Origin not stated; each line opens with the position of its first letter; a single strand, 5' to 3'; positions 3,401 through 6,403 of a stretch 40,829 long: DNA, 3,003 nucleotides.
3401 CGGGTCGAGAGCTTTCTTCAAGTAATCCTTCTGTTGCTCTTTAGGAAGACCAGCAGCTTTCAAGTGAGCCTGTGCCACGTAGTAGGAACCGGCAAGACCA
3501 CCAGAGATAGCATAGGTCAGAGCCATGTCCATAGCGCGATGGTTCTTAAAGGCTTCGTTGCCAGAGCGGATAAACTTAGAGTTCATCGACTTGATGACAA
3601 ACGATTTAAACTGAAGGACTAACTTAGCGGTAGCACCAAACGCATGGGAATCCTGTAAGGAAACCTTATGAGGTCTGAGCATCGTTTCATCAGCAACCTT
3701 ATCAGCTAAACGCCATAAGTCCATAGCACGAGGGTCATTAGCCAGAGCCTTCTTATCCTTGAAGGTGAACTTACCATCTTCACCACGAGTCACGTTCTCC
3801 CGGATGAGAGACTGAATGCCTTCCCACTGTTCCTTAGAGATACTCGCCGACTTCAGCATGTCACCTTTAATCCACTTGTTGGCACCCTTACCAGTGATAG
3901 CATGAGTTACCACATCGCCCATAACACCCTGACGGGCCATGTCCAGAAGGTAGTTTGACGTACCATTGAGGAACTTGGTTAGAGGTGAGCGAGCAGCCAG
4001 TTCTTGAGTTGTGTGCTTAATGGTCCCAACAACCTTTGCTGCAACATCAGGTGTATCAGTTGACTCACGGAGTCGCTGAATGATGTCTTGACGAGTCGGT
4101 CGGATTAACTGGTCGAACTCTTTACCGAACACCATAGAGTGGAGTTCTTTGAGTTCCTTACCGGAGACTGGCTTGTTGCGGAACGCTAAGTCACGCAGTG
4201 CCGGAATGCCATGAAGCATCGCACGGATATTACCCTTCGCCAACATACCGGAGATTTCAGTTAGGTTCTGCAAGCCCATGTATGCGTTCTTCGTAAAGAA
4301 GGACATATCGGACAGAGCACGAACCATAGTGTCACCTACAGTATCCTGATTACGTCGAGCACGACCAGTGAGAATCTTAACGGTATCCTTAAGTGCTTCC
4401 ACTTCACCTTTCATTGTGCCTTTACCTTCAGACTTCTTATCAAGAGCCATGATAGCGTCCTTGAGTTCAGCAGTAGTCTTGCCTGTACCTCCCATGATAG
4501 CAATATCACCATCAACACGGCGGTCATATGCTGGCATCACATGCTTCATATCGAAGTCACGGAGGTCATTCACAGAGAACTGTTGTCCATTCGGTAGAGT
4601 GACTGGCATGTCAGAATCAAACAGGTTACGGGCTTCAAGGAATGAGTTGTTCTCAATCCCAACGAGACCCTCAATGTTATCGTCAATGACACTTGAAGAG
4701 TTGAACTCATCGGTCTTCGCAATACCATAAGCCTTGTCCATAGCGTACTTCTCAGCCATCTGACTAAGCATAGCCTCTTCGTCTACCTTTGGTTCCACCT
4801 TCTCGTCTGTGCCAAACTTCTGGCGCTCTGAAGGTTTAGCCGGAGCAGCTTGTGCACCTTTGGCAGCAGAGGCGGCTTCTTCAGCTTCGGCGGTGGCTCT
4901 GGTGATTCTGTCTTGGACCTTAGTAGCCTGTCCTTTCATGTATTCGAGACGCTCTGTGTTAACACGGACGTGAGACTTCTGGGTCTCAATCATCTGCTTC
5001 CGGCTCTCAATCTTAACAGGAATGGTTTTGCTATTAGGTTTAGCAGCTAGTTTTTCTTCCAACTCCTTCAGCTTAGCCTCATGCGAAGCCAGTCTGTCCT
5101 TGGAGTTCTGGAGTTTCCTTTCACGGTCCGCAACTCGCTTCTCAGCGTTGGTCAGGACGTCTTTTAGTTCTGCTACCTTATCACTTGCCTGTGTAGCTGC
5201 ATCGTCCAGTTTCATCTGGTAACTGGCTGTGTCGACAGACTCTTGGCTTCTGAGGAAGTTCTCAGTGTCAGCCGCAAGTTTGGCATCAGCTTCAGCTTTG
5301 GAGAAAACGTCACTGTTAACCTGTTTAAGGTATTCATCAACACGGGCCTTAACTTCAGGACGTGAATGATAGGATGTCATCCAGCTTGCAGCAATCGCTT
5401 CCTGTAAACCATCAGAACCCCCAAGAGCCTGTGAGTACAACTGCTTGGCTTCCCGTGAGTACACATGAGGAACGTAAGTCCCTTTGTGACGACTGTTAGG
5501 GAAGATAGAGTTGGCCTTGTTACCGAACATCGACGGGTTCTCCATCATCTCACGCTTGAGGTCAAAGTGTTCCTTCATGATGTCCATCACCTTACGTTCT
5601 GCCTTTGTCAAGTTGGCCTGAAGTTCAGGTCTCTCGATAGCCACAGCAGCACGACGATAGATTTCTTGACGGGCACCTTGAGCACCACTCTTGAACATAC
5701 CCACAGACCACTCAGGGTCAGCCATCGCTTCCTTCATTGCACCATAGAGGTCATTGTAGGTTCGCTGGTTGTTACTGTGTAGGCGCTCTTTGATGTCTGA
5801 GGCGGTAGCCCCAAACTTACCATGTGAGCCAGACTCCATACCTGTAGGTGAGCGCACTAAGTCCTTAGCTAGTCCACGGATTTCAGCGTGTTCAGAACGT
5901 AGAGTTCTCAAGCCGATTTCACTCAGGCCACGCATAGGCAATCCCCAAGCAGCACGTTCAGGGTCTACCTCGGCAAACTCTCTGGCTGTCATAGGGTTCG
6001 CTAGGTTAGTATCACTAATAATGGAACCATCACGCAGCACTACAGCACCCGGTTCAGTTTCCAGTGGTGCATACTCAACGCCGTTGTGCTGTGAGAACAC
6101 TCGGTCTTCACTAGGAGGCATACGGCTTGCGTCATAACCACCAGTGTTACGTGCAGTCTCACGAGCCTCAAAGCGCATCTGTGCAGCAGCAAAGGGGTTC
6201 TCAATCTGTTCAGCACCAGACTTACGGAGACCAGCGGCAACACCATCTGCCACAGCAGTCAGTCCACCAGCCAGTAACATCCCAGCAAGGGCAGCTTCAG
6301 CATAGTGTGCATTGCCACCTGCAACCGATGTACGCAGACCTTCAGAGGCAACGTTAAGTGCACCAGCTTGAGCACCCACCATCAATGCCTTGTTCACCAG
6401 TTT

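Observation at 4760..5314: Roughly 180-residue coiled-coil insertion in internal virion protein gp16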

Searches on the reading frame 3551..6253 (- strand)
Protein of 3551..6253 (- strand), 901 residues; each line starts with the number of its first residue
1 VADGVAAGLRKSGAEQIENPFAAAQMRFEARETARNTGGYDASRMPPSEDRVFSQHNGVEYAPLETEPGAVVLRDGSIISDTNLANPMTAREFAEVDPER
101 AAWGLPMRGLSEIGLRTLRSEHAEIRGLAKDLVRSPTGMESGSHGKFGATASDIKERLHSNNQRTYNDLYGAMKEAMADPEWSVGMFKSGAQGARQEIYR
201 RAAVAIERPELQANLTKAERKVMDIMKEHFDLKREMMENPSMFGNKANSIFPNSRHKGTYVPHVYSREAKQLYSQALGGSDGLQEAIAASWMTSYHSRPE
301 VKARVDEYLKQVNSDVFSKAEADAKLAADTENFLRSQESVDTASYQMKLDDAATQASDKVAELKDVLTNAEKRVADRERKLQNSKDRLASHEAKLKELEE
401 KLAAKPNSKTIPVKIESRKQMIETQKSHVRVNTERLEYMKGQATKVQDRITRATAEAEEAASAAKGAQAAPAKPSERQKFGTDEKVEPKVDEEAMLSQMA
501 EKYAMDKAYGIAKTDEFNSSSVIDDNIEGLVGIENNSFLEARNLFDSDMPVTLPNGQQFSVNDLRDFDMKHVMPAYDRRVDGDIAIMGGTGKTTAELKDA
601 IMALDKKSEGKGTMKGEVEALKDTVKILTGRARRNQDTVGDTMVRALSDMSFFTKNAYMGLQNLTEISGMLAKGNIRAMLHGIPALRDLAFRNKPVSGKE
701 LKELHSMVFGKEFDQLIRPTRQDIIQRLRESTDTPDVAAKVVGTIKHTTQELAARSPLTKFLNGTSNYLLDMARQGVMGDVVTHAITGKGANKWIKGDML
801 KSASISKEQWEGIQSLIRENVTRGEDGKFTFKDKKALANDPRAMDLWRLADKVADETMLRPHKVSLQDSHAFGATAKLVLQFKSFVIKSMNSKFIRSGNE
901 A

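Call 65: predict_structure(alignment_id=A2)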
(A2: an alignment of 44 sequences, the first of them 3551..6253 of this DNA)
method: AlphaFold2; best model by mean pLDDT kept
length: 901 residues; sequences in the alignment: 44
mean_pLDDT: 61.6   pTM: 0.43
mean pLDDT of the five models: 61.6, 60.4, 58.4, 57.5, 56.1
residues with pLDDT >= 90: 45; 70-90: 350; 50-70: 194; < 50: 312
segments of 3 or more residues with pLDDT < 50: 1-53, 93-115, 136-147, 186-188, 253-259, 469-481, 516-544, 631-719, 745-773, 857-901
pLDDT, mean of each block of 10 residues (from residue 1): 38 39 38 41 37 50 69 69 57 45 29 53 78 57 51 71 79 84 56 83 83 88 89 76 64 50 70 83 86 84 81 82 84 66 66 83 90 91 91 90 82 85 88 89 89 85 64 39 66 87 78 45 34 34 59 83 79 71 77 75 76 70 68 31 28 27 28 30 33 35 34 36 55 52 46 34 36 53 63 55 70 78 61 59 66 51 34 38 35 26 29
secondary structure, 60 per line:
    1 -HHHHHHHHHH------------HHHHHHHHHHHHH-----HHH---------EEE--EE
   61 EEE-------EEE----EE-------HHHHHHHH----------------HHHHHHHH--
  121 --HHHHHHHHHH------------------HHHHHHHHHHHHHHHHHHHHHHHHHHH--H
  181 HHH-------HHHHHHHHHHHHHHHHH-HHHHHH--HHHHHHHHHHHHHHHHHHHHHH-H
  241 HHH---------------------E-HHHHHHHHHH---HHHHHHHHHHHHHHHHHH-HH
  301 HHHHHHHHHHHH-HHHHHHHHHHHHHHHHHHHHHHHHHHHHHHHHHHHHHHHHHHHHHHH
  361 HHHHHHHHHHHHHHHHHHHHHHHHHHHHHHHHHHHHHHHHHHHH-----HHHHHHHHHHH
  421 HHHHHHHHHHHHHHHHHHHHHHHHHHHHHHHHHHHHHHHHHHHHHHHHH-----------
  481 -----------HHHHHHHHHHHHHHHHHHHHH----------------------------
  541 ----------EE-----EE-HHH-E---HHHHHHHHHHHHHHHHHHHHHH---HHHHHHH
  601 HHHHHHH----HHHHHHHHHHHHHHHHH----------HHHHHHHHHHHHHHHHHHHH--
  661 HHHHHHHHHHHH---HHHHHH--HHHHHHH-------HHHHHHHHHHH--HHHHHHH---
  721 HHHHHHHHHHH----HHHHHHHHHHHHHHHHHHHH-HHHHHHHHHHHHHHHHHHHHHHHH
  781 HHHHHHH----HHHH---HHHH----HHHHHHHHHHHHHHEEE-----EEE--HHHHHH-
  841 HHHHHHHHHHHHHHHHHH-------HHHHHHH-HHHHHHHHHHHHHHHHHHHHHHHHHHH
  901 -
elements in order (helices of 4 or more, strands of 3 or more residues): H2-11 H24-36 E54-56 E59-63 E71-73 H87-94 H111-118 H123-132 H151-177 H180-183 H191-207 H209-214 H217-238 H240-243 H267-276 H280-297 H299-312 H314-404 H410-469 H492-512 H569-590 H594-607 H612-628 H639-658 H661-672 H676-681 H684-690 H698-708 H711-717 H721-731 H736-755 H757-787 H792-795 H799-802 H807-820 E821-823 E829-831 H834-839 H841-858 H866-872 H874-900

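Call 68: fold_search(model_id=the predicted structure, library=pdb)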
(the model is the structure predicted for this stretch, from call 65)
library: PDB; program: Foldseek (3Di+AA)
matches with E <= 10: 456; with E <= 0.001: 5
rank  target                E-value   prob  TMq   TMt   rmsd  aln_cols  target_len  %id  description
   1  9jyy_I                1.5e-42  1.00  0.36  0.27  28.1       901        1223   53  core proteins of mature T7 (released 2024-12-11)
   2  9vvp_W                5.6e-33  1.00  0.33  0.27  31.3       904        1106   44  Core proteins of the bacteriophage E1004 (released 2025-11-12)
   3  9vvp_O                1.2e-32  1.00  0.33  0.27  31.3       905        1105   44  Core proteins of the bacteriophage E1004 (released 2025-11-12)
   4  9vvp_L                1.9e-32  1.00  0.33  0.27  31.2       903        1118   44  Core proteins of the bacteriophage E1004 (released 2025-11-12)
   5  7eyb_I                6.4e-29  1.00  0.31  0.25  27.0       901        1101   45  core proteins (released 2021-09-22)
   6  8vb2_A                7.3e-03  0.99  0.26  0.22  22.1       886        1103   11  C4 pre-infection ejectosome of the mature bacteriophage PhiM1 particle (released 2024-10-23)
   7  3vkh_B                2.6e-02  0.51  0.13  0.05  35.2       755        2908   12  X-ray structure of a functional full-length dynein motor domain (released 2012-03-14)
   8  6yvu_B                2.8e-02  0.44  0.14  0.11  84.6      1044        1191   10  Condensin complex from S.cerevisiae ATP-free apo non-engaged state (released 2020-07-15)
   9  3vkg_A                4.8e-02  0.30  0.11  0.05  34.4       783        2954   11  X-ray structure of an MTBD truncation mutant of dynein motor domain (released 2012-03-14)
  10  8dk2_D                8.4e-02  0.47  0.12  0.15  31.5       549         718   10  CryoEM structure of Pseudomonas aeruginosa PA14 JetABC in an unclamped state trapped in ATP dependent dimeric form (released 2022-10-05)
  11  3vkg_B                8.8e-02  0.33  0.13  0.05  35.9       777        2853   10  X-ray structure of an MTBD truncation mutant of dynein motor domain (released 2012-03-14)
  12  9mvz_D                1.2e-01  0.18  0.12  0.12  31.5       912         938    9  Tripartite complex of MmpL5-S5-AcpM from Mycolicibacterium smegmatis (released 2025-07-30)
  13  9gm7_A                1.4e-01  0.05  0.06  0.04  69.8      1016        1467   11  MukBEF in a nucleotide-bound state with open neck gate (monomer) (released 2025-03-26)
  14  9bm1                  1.6e-01  0.21  0.10  0.04  42.4       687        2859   10  State-3 of motor domain from full-length human dynein-1 in 5mM ATP (released 2025-04-23)
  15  8i21_A                1.7e-01  0.63  0.09  0.23  18.4       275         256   13  Cryo-EM structure of 6-subunit Smc5/6 arm region (released 2024-06-26)
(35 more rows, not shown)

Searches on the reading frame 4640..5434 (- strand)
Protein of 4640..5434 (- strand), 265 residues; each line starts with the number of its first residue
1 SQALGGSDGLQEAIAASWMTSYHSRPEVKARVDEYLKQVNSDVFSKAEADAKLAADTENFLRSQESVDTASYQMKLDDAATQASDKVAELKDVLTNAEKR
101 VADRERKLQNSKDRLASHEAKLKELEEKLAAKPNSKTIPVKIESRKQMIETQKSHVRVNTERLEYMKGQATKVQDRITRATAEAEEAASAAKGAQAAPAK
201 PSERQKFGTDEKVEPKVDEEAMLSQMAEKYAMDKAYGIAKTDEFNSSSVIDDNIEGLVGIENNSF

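Call 35: predict_structure(protein=window:4640-5434:-)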
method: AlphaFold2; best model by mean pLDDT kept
length: 265 residues; sequences in the alignment: 1
mean_pLDDT: 71.1   pTM: 0.45
mean pLDDT of the five models: 71.1, 69.2, 65.1, 64.2, 63.3
residues with pLDDT >= 90: 105; 70-90: 30; 50-70: 57; < 50: 73
segments of 3 or more residues with pLDDT < 50: 1-9, 42-44, 196-216, 237-265
pLDDT, mean of each block of 10 residues (from residue 1): 40 49 54 63 54 73 60 87 94 96 97 98 97 95 97 97 96 96 89 57 36 45 62 49 40 44 36
secondary structure, 60 per line:
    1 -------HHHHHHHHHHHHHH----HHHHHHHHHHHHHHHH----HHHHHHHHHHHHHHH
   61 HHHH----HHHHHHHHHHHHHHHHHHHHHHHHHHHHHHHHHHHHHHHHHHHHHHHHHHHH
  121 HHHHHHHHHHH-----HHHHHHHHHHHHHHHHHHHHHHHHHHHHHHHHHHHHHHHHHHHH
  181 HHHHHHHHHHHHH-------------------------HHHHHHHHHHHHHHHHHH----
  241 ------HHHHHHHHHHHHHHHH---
elements in order: H8-21 H26-41 H46-64 H69-131 H137-193 H219-236 H247-262

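Call 42: fold_search(model_id=the predicted structure, library=pdb)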
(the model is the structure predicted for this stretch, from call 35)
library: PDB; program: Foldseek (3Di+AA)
matches with E <= 10: 808; with E <= 0.001: 0
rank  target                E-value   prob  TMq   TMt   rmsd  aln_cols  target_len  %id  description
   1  3plt_A                1.4e-02  0.99  0.30  0.36  17.3       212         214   16  Crystal structure of Lsp1 from Saccharomyces cerevisiae (released 2011-06-22)
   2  4mh6                  1.9e-02  0.99  0.30  0.44  15.7       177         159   14  2.8 Angstrom Crystal Structure of Type III Secretion Protein YscO from Vibrio parahaemolyticus (released 2013-09-11)
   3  8snb_8S               2.5e-02  0.80  0.22  0.20  28.7       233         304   15  atomic model of sea urchin sperm doublet microtubule (48-nm periodicity) (released 2023-06-28)
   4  8i7r_B4               3.5e-02  0.96  0.34  0.30  25.7       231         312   13  In situ structure of axonemal doublet microtubules in mouse sperm with 48-nm repeat (released 2023-10-11)
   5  8tzl_E                3.7e-02  0.92  0.30  0.25  12.4       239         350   11  Cryo-EM structure of Vibrio cholerae FtsE/FtsX/EnvC complex, full-length (released 2023-12-20)
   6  6h2d_P                4.2e-02  1.00  0.45  0.54  15.8       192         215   12  Structure of the soluble AhlC of the tripartite alpha-pore forming toxin, AHL, from Aeromonas hydrophila. (released 2019-07-10)
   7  8qb8_A                5.0e-02  0.87  0.30  0.30  24.4       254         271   16  Lsp1 in native eisosome lattice bound to plasma membrane microdomain (released 2024-07-24)
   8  8iyj_S5               5.6e-02  0.96  0.39  0.34  27.3       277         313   13  Cryo-EM structure of the 48-nm repeat doublet microtubule from mouse sperm (released 2023-07-05)
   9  8i7o_Cc               6.4e-02  0.97  0.41  0.41  22.9       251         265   12  In situ structure of axonemal doublet microtubules in mouse sperm with 16-nm repeat (released 2023-10-11)
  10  5y06                  6.7e-02  0.94  0.27  0.30   6.4       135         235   13  Structural characterization of msmeg_4306 from Mycobacterium smegmatis (released 2018-05-02)
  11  8qb9_A                6.7e-02  0.94  0.34  0.36  21.4       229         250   17  Helical reconstruction of yeast eisosome protein Pil1 bound to membrane composed of lipid mixture -PIP2/+sterol (DOPC, (released 2024-07-24)
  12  9cpc_3R               7.2e-02  0.98  0.41  0.41  19.1       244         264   12  Atomic model of porcine brain ventricles cilia doublet microtubule (48-nm periodicity) (released 2024-10-23)
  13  7ung_C1               7.2e-02  0.96  0.39  0.32  21.8       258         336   14  48-nm repeat of the human respiratory doublet microtubule (released 2022-10-05)
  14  9fqr_Co               7.2e-02  0.92  0.32  0.35  29.8       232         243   14  96-nm repeat of axonemal doublet microtubules from bovine sperm (released 2025-03-26)
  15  5y05                  8.6e-02  0.91  0.26  0.30   6.5       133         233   14  Structural characterization of msmeg_4306 from Mycobacterium smegmatis (released 2018-05-02)
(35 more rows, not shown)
